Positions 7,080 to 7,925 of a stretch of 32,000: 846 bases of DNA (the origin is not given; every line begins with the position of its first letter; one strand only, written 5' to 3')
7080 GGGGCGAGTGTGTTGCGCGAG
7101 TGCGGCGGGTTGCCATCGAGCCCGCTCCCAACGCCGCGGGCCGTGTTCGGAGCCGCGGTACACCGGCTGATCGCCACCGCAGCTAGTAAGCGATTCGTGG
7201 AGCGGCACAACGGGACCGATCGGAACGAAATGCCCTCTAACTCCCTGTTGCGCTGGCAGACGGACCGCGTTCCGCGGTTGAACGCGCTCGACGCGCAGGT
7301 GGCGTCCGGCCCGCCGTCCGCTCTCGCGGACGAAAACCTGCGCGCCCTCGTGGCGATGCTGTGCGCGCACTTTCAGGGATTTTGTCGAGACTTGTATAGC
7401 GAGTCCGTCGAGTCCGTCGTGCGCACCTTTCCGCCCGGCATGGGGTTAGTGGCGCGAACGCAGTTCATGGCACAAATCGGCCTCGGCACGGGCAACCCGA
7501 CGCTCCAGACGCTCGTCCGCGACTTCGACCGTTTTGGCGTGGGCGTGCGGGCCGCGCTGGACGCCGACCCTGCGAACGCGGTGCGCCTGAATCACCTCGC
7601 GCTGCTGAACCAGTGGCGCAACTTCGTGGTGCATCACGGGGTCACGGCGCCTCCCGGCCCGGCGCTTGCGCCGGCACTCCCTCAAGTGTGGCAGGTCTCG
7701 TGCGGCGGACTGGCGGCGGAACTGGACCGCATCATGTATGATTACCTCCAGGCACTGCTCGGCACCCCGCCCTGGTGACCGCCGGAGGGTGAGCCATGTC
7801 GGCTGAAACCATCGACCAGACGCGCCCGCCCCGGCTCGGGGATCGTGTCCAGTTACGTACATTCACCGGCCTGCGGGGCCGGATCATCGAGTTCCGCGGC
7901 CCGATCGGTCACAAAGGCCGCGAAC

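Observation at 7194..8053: HEPN-like (R-x4-H) protein plus orphan 85-aa ORF beside an IS1 relic: candidate toxin/immunity or abortive-infection pair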

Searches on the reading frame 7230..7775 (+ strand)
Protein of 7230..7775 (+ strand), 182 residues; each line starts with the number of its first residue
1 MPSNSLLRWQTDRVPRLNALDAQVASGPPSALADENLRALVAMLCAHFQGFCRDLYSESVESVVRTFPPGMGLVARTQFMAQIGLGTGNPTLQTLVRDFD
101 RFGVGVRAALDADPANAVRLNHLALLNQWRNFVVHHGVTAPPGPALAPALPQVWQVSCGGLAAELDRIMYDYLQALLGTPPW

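Call 3: search_protein_families(library=pfam, proteins=[window:7230-7775:+], max_evalue=10)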
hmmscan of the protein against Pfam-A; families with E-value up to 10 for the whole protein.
window:7230-7775:+ (182 aa): 1 family
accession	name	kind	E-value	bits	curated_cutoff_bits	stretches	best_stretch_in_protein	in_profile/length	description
PF18735.6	HEPN_RiboL-PSP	-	0.00018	21.9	28.4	1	29-60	23-54/191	RiboL-PSP-HEPN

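Call 4: search_protein_families(library=padloc, proteins=[window:7230-7775:+], max_evalue=10)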
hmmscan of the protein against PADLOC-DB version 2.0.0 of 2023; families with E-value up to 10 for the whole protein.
window:7230-7775:+ (182 aa): 0 families

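Call 5: search_protein_families(library=ncbifam, proteins=[window:7230-7775:+], max_evalue=10)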
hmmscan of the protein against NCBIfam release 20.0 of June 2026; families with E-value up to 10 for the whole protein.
window:7230-7775:+ (182 aa): 1 family
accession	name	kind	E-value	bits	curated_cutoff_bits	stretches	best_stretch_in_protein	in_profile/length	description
NF038038.1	cytoc_DsrJ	equivalog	0.026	14.9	100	1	114-138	50-74/121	sulfate reduction electron transfer complex DsrMKJOP subunit DsrJ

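Call 6: find_homologous_proteins(query=window:7230-7775:+)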
Query window:7230-7775:+ (182 aa): 251 proteins with E <= 0.001 among 1805 candidates; the best 120 are listed.
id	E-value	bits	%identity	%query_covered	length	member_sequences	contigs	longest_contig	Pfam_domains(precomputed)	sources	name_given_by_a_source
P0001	6.0e-113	393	95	100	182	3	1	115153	-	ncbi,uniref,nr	ncbi:hypothetical protein R5W23_006497 [Gemmata sp. JC673]|uniref:RiboL-PSP-HEPN domain-containing p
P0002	2.1e-89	316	77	100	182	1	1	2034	-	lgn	-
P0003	2.9e-86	306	74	100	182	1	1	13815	PF18735.7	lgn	-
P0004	3.8e-85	302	74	100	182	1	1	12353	PF18735.7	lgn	-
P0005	1.6e-84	300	74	100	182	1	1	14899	PF18735.7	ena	-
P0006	1.3e-82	294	70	100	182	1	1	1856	PF18735.7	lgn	-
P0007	6.8e-80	285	71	100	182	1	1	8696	PF18735.7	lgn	-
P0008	1.1e-79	284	70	100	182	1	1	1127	-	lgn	-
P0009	2.9e-79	283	70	100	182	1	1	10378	PF18735.7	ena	-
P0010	2.6e-77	277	70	100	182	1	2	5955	PF18735.7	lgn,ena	-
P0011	2.4e-74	267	66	100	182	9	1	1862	PF18735.7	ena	-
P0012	6.0e-74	266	65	100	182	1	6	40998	PF18735.7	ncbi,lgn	-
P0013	1.2e-73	265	68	100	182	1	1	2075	PF18735.7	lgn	-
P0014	1.7e-73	264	67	100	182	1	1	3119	PF18735.7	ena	-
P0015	3.6e-72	260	65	100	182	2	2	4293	PF18735.7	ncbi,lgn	-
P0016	1.9e-71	258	64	100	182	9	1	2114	PF18735.7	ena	-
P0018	8.7e-70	252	65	100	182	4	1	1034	PF18735.7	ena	-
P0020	4.4e-69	250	64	100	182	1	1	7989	PF18735.7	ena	-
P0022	4.0e-66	240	60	100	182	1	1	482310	PF18735.7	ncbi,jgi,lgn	jgi:hypothetical protein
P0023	3.9e-65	237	60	100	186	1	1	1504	PF18735.7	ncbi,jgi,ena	-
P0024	2.2e-64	235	59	100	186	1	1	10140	PF18735.7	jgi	jgi:hypothetical protein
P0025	8.5e-62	226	59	100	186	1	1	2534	PF18735.7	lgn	-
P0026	4.9e-60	220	58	100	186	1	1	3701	PF18735.7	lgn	-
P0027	2.8e-59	218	57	100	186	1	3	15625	PF18735.7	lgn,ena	-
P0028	6.6e-58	213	58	100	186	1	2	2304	PF18735.7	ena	-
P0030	7.5e-53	197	52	100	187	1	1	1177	PF18735.7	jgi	jgi:hypothetical protein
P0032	7.7e-52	194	53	100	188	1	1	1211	PF18735.7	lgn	-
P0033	6.4e-51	191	57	91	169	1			PF18735.7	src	-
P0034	1.2e-49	187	51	100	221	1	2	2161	PF18735.7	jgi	jgi:hypothetical protein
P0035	1.3e-49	186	51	100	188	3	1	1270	PF18735.7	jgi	jgi:hypothetical protein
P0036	2.9e-49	185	50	100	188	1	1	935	PF18735.7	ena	-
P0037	3.1e-49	185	48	100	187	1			PF18735.7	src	-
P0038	5.3e-49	184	51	100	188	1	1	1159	PF18735.7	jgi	jgi:hypothetical protein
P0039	1.5e-48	183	48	100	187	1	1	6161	PF18735.7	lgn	-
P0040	1.9e-48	183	51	100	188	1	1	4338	PF18735.7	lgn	-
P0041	2.4e-48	182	50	100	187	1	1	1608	PF18735.7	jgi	jgi:hypothetical protein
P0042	4.2e-48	182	51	100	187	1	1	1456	PF18735.7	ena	-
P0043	7.1e-48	181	51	100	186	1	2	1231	PF18735.7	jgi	jgi:hypothetical protein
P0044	8.1e-48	181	49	100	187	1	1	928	PF18735.7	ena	-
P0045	2.4e-47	179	47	100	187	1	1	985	PF18735.7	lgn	-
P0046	3.3e-47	179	51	100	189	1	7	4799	PF18735.7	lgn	-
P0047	3.5e-47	178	48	100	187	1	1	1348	PF18735.7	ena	-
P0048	4.5e-47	178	50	100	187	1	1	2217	PF18735.7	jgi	jgi:hypothetical protein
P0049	8.6e-47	177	59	76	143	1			PF18735.7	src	-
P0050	1.1e-46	177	49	100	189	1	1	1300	PF18735.7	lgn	-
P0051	1.1e-46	177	48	100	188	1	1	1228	PF18735.7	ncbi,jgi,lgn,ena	-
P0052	1.3e-46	177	49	100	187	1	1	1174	PF18735.7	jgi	jgi:hypothetical protein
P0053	1.4e-46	177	48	100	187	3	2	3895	PF18735.7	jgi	jgi:hypothetical protein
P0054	1.4e-46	176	49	100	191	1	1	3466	PF18735.7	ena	-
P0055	2.0e-46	176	48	100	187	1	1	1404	PF18735.7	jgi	jgi:hypothetical protein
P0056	3.0e-46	175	51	100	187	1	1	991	PF18735.7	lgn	-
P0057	3.7e-46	175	48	100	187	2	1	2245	PF18735.7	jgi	jgi:hypothetical protein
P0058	4.3e-46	175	47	100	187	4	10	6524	PF18735.7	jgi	jgi:hypothetical protein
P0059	5.3e-46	175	50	100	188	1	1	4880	PF18735.7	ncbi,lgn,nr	ncbi:MAG: hypothetical protein J2P46_07055 [Zavarzinella sp.]|nr:hypothetical protein [Zavarzinella 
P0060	5.9e-46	174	47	100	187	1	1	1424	PF18735.7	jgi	jgi:hypothetical protein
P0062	2.8e-45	172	47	100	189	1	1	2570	PF18735.7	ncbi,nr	ncbi:MAG TPA: hypothetical protein VMZ71_07735 [Gemmataceae bacterium]|nr:hypothetical protein [Gemm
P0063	3.7e-45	172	49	100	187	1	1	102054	PF18735.7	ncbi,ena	-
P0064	4.8e-45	172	49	100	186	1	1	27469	PF18735.7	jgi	jgi:hypothetical protein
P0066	5.6e-45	171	47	100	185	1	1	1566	PF18735.7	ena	-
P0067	6.7e-45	171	48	100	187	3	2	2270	PF18735.7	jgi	jgi:hypothetical protein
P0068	7.0e-45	171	48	100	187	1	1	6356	PF18735.7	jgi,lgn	jgi:hypothetical protein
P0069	8.5e-45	171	47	100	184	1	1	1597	PF18735.7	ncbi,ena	-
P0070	1.4e-44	170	49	100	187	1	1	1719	PF18735.7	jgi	jgi:hypothetical protein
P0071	2.2e-44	169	48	100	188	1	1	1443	PF18735.7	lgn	-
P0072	2.6e-44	169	45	100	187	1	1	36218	PF18735.7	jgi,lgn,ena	-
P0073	3.3e-44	169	46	100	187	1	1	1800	PF18735.7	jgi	jgi:RiboL-PSP-HEPN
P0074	3.5e-44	169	49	100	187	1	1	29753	PF18735.7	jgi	jgi:hypothetical protein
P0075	4.4e-44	168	47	100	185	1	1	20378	PF18735.7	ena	-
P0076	4.4e-44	168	50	93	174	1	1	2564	PF18735.7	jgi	jgi:hypothetical protein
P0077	6.4e-44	168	47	100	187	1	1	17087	PF18735.7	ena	-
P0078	6.8e-44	168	49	100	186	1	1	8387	PF18735.7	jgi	jgi:hypothetical protein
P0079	6.9e-44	168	47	100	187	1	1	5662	PF18735.7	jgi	jgi:hypothetical protein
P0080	8.5e-44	167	48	100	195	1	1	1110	PF18735.7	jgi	jgi:RiboL-PSP-HEPN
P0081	9.7e-44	167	50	100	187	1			PF18735.7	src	-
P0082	1.0e-43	167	47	100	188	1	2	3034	PF18735.7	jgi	jgi:hypothetical protein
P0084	1.2e-43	167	49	100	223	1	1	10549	PF18735.7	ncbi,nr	ncbi:MAG: hypothetical protein HY289_01625 [Planctomycetes bacterium]|nr:hypothetical protein [Planc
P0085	1.6e-43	167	47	100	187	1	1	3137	PF18735.7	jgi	jgi:hypothetical protein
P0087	1.7e-43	166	47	100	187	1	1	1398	PF18735.7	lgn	-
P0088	1.9e-43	166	48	100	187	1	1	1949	PF18735.7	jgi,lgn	-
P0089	2.0e-43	166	49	100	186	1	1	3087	PF18735.7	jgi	jgi:hypothetical protein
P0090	2.3e-43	166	45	100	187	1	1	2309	PF18735.7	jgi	jgi:hypothetical protein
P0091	2.5e-43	166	48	100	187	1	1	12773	PF18735.7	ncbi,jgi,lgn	jgi:hypothetical protein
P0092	3.1e-43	166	47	100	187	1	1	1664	PF18735.7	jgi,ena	-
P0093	3.2e-43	166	49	100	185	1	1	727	PF18735.7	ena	-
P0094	3.6e-43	165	47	100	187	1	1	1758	PF18735.7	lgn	-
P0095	4.3e-43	165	48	100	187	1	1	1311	PF18735.7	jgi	-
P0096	5.0e-43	165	47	100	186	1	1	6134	PF18735.7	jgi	jgi:hypothetical protein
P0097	5.1e-43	165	49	100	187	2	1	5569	PF18735.7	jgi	jgi:hypothetical protein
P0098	6.1e-43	165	50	100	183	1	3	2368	PF18735.7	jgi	jgi:hypothetical protein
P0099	6.1e-43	165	49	100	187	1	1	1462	PF18735.7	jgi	jgi:hypothetical protein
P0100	6.8e-43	165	50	100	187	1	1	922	PF18735.7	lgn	-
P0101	7.3e-43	164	49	97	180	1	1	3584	PF18735.7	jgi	jgi:hypothetical protein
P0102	1.3e-42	164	48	100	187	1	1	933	PF18735.7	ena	-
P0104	2.3e-42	163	47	100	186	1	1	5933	PF18735.7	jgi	jgi:hypothetical protein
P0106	2.7e-42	163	48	100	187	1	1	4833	PF18735.7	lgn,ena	-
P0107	3.1e-42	162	48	100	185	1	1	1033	PF18735.7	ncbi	-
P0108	3.3e-42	162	47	100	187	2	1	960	PF18735.7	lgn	-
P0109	4.1e-42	162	49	100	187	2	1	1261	PF18735.7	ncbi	-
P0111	4.6e-42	162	47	100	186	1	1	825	PF18735.7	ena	-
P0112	5.2e-42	162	48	100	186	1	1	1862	PF18735.7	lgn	-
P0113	5.8e-42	161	47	100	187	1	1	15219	PF18735.7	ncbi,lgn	-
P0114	5.8e-42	161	47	100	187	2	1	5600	PF18735.7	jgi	jgi:hypothetical protein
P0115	9.0e-42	161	48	100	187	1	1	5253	PF18735.7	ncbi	-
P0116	9.9e-42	161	48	100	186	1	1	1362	PF18735.7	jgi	jgi:hypothetical protein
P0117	1.4e-41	160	47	100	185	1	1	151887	PF18735.7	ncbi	-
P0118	1.4e-41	160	47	100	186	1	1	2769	PF18735.7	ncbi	-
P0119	1.8e-41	160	47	100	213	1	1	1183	PF18735.7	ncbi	-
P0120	2.6e-41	159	45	100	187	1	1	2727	PF18735.7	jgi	jgi:hypothetical protein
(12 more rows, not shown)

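Call 13: find_related_loci(query=A1, collection=genome_contigs, flank=6000)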
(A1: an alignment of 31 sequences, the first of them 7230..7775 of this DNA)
Query A1 (182 aa) in genome_contigs; peptide patterns used: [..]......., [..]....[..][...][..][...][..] (x = any residue, [..] = any of these).
142 stretches matched a pattern; 64 encode a relative of the query (tblastn E <= 1e-3); 64 distinct loci.
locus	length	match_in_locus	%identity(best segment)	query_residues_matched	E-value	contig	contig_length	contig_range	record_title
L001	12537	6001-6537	94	1-179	1e-113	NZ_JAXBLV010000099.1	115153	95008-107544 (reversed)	Gemmata algarum strain JC673 JC673_contig_99, whole genome shotgun sequence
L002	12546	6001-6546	65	1-182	6e-77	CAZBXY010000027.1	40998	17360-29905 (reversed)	MAG TPA_asm: uncultured Frigoriglobus sp. isolate SRP287051_co2_76 genome assembly, contig: NODE_2103_length_40998_cov_1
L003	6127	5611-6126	67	1-168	5e-75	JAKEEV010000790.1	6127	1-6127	MAG: Planctomycetia bacterium isolate PMV_1_maxbin.004 PMV_1_maxbin.004.k101_701429, whole genome shotgun sequence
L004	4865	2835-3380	64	1-182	2e-70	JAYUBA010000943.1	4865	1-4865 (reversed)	MAG: Frigoriglobus sp. isolate GFS_6685 GFS_6685_942, whole genome shotgun sequence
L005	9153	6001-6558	48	1-182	4e-51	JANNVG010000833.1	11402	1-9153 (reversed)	MAG: Fimbriiglobus sp. isolate VAR_34_metabat_60 VAR_34_k141_2427387, whole genome shotgun sequence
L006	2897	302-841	53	1-177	5e-51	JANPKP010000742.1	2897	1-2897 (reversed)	MAG: Gemmataceae bacterium isolate VAR_61_metabat_220 VAR_61_k141_2914430, whole genome shotgun sequence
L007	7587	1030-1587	49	1-182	7e-51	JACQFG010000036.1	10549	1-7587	MAG: Planctomycetota bacterium isolate NC_groundwater_1041_Pr1_S-0.65um_62_10 Montesol18_Sp65_coassembly_scaffold_185815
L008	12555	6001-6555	49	1-182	4e-50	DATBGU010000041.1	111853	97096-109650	MAG TPA_asm: Gemmataceae bacterium isolate SMAG_U3846 k141_1013365, whole genome shotgun sequence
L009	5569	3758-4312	49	1-182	9e-50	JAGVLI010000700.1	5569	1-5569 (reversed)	MAG: Planctomycetales bacterium isolate SW_37 c_000000137610, whole genome shotgun sequence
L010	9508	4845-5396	50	1-182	1e-49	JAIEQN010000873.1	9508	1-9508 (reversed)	MAG: Gemmataceae bacterium isolate co.spades.METABAT.1kb_005 c_000000425412, whole genome shotgun sequence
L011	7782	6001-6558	49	1-182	1e-48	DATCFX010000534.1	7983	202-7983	MAG TPA_asm: Pirellulales bacterium isolate SMAG_U7791 k141_45316, whole genome shotgun sequence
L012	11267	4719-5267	47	1-182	2e-48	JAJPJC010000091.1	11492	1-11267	MAG: Isosphaeraceae bacterium isolate Centralia_MAG_412 k107_11776400, whole genome shotgun sequence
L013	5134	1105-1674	45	1-182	1e-47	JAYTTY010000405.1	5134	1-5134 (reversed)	MAG: Zavarzinella sp. isolate GFS_5468 GFS_5468_404, whole genome shotgun sequence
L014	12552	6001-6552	47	1-182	5e-47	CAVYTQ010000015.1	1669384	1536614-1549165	MAG: uncultured Planctomycetota bacterium isolate MFD09671.bin.2.154 genome assembly, contig: contig_4111, whole genome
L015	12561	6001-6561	44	1-182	4e-47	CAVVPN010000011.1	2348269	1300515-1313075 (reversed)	MAG: uncultured Gemmataceae bacterium isolate MFD02579.bin.1.11 genome assembly, contig: contig_5959, whole genome shotg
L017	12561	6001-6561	48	1-182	4e-47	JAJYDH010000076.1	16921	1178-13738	MAG: Planctomycetota bacterium isolate BP9.bin90 NODE_6432_length_16921_cov_1.262237, whole genome shotgun sequence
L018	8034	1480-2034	44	1-182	3e-47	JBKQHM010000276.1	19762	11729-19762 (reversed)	MAG: Isosphaeraceae bacterium isolate SEr2D2E2F__bin_107 SEr2D2E2F_000000113962, whole genome shotgun sequence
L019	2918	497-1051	47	1-182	3e-46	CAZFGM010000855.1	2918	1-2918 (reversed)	MAG TPA_asm: uncultured Alcaligenaceae bacterium isolate binchicken_co95_61 genome assembly, contig: NODE_25147_length_2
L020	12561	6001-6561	48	1-182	9e-46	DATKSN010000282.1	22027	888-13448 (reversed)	MAG TPA_asm: Pirellulales bacterium isolate SMAG_U14055 k141_819337, whole genome shotgun sequence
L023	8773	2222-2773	44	1-182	2e-45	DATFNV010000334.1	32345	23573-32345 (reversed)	MAG TPA_asm: Gemmataceae bacterium isolate SMAG_U9260 k141_329247, whole genome shotgun sequence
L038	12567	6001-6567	42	1-182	1e-39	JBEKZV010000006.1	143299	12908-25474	MAG: Thermoguttaceae bacterium isolate SPRUCE 78 SPRUCE_78_6, whole genome shotgun sequence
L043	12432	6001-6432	50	22-166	1e-36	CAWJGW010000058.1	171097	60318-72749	MAG: uncultured Isosphaeraceae bacterium isolate MFD04463.bin.2.46 genome assembly, contig: contig_76169, whole genome s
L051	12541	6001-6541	40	1-177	1e-28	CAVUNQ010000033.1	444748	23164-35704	MAG: uncultured Planctomycetota bacterium isolate MFD02579.bin.2.36 genome assembly, contig: contig_8176, whole genome s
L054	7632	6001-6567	35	1-181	1e-25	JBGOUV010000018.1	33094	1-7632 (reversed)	MAG: Terriglobia bacterium isolate OBJ_0618_7090110_130 k141_5277587_length_33094_cov_19.3875, whole genome shotgun sequ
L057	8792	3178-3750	33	1-182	4e-23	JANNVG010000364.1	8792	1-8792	MAG: Fimbriiglobus sp. isolate VAR_34_metabat_60 VAR_34_k141_254994, whole genome shotgun sequence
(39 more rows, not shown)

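Call 20: search_protein_families(library=pfam, proteins=[L017:6594-8912:+, L020:6588-8882:+, L019:1089-1403:+, L043:7010-7291:+, L004:3407-3655:+, L023:2801-3043:+, L051:6586-6843:+, L054:6586-6807:+, L057:3776-3991:+], max_evalue=1)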
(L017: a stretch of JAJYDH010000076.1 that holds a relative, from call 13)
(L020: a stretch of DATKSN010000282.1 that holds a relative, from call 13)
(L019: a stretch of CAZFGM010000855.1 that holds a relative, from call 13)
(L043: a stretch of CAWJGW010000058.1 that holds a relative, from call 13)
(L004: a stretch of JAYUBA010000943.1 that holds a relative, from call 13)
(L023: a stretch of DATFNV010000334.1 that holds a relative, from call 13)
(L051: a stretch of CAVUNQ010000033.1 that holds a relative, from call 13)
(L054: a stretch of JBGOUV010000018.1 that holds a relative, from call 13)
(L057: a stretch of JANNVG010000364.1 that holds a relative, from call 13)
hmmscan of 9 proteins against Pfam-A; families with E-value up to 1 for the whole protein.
L017:6594-8912:+ (773 aa): 1 family
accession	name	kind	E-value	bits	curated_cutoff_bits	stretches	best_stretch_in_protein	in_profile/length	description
PF00004.35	AAA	-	0.21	12.5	21.2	1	124-190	1-67/131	ATPase family associated with various cellular activities (AAA)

L020:6588-8882:+ (765 aa): 2 families
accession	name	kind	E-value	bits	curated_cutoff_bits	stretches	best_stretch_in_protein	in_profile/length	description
PF00004.35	AAA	-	0.043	14.7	21.2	1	125-191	2-68/131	ATPase family associated with various cellular activities (AAA)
PF01202.28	SKI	-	0.23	12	22.1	1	131-194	2-65/159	Shikimate kinase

L019:1089-1403:+ (105 aa): 0 families

L043:7010-7291:+ (94 aa): 1 family
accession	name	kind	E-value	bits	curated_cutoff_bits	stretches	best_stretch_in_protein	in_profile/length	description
PF06442.17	DHFR_2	-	0.11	12.8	25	1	12-35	23-46/78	R67 dihydrofolate reductase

L004:3407-3655:+ (83 aa): 0 families

L023:2801-3043:+ (81 aa): 1 family
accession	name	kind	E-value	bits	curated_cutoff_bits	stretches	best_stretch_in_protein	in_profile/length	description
PF06442.17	DHFR_2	-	0.14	12.4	25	1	8-39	22-54/78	R67 dihydrofolate reductase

L051:6586-6843:+ (86 aa): 2 families
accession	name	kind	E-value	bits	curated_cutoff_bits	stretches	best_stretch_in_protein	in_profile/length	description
PF06442.17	DHFR_2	-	0.084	13.2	25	1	12-43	23-55/78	R67 dihydrofolate reductase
PF00924.24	MS_channel_2nd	-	0.14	12.7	20.2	1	12-31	17-36/68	Mechanosensitive ion channel, beta-domain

L054:6586-6807:+ (74 aa): 0 families

L057:3776-3991:+ (72 aa): 1 family
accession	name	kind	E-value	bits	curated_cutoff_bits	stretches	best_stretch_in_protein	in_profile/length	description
PF21992.2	DUF6927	-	0.071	13.5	27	1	3-28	22-47/74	Domain of unknown function (DUF6927)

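Call 26: predict_structure(alignment_id=A1)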
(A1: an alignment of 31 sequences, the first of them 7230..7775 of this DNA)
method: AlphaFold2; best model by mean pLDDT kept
length: 182 residues; sequences in the alignment: 31
mean_pLDDT: 91.9   pTM: 0.89
mean pLDDT of the five models: 91.9, 91.9, 91.8, 90.8, 89.9
residues with pLDDT >= 90: 134; 70-90: 44; 50-70: 4; < 50: 0
segments of 3 or more residues with pLDDT < 50: none
pLDDT, mean of each block of 10 residues (from residue 1): 95 95 80 80 95 97 92 92 86 95 96 97 94 85 85 96 98 95 93
secondary structure, 60 per line:
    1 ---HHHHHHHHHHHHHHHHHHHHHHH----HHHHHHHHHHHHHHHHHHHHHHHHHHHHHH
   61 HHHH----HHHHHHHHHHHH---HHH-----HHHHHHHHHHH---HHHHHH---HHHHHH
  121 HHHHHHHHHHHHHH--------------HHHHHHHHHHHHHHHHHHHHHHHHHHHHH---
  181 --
elements in order: H4-26 H31-64 H69-80 H92-102 H106-111 H115-134 H149-177
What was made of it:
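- On HEPN superfamily / PF18735 RiboL-PSP-HEPN: The model has pLDDT 91.9 and seven helices (call 26).
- The AlphaFold model is all-helical with pLDDT 91.9 (call 26).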

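Call 29: fold_search(model_id=the predicted structure, library=pdb)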
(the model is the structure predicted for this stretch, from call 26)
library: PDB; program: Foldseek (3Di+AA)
matches with E <= 10: 187; with E <= 0.001: 0
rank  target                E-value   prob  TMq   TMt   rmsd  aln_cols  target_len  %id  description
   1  1ylm_A                3.0e-01  0.92  0.43  0.51   6.1       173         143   13  Structure of Cytosolic Protein of Unknown Function YutE from Bacillus subtilis (released 2005-03-01)
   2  6xmj_O                5.4e-01  0.15  0.22  0.20  11.3       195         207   10  Human 20S proteasome bound to an engineered 11S (PA26) activator (released 2020-07-22)
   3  5xh7_A                5.4e-01  0.10  0.18  0.04  19.7       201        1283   12  Crystal structure of the Acidaminococcus sp. BV3L6 Cpf1 RR variant in complex with crRNA and target DNA (TCCA PAM) (released 2017-06-14)
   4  7ae6_A                8.0e-01  0.54  0.37  0.42   7.4       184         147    7  Crystal structure of di-AMPylated HEPN(R102A) toxin (released 2020-12-30)
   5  6xmj_Q                8.4e-01  0.18  0.27  0.25  10.8       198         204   12  Human 20S proteasome bound to an engineered 11S (PA26) activator (released 2020-07-22)
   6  9khh_D                8.9e-01  0.18  0.29  0.10  10.9       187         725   10  Structure of the complex of LGR4 with Norrin (2:2) (released 2025-07-16)
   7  9khh_C                8.9e-01  0.18  0.29  0.10  10.9       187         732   10  Structure of the complex of LGR4 with Norrin (2:2) (released 2025-07-16)
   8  1z7q_c                9.8e-01  0.06  0.18  0.16  15.1       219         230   10  Crystal structure of the 20s proteasome from yeast in complex with the proteasome activator PA26 from Trypanosome bruc (released 2005-08-09)
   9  5xh6_A                1.1e+00  0.06  0.15  0.04  19.3       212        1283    8  Crystal structure of the Acidaminococcus sp. BV3L6 Cpf1 RVR variant in complex with crRNA and target DNA (TATA PAM) (released 2017-06-14)
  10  7eqe_C                1.3e+00  0.14  0.22  0.23  16.3       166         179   14  Crystal Structure of a transcription factor (released 2022-04-27)
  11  7sf8_A                1.4e+00  0.09  0.23  0.19  12.7       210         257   12  GPR56 (ADGRG1) 7TM domain bound to tethered agonist in complex with G protein heterotrimer (released 2022-04-27)
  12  7ae6_B                1.5e+00  0.33  0.33  0.39   8.4       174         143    9  Crystal structure of di-AMPylated HEPN(R102A) toxin (released 2020-12-30)
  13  3jtl_O                1.5e+00  0.14  0.29  0.25  10.3       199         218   12  Crystal structure of archaeal 20S proteasome in complex with mutated P26 activator (released 2009-11-03)
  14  3cax                  1.5e+00  0.20  0.26  0.17   9.4       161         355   11  Crystal structure of uncharacterized protein PF0695 (released 2008-03-18)
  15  7epc_A                1.7e+00  0.12  0.30  0.11  15.6       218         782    9  Cryo-EM structure of inactive mGlu7 homodimer (released 2021-06-23)
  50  7bxo_D                4.0e+00  0.15  0.34  0.44   7.2       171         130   12  Crystal structure of the toxin-antitoxin with AMP-PNP (released 2020-09-30)
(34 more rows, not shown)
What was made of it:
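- Closest known: HepT-MntA. Same: HepT structures (7ae6, 7bxo) are among the weak fold matches (call 29).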
